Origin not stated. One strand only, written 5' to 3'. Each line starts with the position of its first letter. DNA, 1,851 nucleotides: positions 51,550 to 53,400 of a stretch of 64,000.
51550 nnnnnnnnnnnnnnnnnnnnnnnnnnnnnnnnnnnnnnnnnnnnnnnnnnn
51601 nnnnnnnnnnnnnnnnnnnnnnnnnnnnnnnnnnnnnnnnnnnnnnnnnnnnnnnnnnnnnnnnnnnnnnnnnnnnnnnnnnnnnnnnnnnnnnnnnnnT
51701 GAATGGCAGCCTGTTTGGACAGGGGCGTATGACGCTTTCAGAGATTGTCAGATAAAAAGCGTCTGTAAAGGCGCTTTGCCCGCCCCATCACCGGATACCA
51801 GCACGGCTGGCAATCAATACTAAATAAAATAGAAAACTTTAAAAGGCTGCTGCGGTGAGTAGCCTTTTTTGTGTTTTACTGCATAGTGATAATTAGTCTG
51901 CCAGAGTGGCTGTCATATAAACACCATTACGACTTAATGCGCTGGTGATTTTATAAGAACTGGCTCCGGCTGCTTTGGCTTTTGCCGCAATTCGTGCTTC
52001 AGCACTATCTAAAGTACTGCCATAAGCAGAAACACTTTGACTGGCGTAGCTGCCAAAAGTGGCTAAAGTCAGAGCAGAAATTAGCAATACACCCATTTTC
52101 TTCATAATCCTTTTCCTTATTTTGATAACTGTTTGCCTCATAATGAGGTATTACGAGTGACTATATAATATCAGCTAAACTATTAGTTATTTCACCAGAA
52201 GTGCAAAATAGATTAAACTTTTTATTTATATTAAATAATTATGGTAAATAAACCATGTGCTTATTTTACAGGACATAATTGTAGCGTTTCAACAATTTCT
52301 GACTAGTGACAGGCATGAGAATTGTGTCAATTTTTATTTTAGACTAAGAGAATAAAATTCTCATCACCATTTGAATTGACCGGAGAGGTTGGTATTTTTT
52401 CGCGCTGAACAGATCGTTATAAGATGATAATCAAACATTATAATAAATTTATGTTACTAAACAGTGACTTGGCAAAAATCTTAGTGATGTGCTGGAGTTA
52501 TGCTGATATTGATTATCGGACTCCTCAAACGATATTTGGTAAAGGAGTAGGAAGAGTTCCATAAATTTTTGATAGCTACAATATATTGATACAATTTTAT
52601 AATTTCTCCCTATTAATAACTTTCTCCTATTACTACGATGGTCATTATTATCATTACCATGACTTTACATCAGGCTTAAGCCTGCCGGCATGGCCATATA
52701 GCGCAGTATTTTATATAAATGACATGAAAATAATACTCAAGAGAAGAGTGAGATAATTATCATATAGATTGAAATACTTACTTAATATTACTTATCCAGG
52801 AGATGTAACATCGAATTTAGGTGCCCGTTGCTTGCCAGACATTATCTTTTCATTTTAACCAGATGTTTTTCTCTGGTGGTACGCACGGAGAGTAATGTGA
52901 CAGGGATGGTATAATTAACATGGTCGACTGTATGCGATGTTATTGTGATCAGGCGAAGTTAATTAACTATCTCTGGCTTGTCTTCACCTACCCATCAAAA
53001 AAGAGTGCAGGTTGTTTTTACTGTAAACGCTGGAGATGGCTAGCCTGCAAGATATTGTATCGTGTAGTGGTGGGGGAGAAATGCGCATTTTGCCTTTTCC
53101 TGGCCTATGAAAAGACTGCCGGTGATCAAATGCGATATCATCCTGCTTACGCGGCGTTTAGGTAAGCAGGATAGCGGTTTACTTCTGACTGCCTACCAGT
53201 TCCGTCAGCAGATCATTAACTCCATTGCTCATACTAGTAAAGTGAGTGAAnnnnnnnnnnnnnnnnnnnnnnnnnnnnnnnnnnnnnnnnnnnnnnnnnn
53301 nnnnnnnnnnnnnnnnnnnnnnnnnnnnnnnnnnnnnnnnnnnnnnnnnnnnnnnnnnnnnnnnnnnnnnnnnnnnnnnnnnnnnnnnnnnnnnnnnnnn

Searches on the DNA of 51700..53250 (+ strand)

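Call 89: search_dna_similar(query=window:51700-53250:+, collection=ecoli_genomes, mode=distant, max_rows=3)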
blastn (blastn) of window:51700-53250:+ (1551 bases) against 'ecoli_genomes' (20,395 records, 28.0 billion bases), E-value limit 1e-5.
No match.
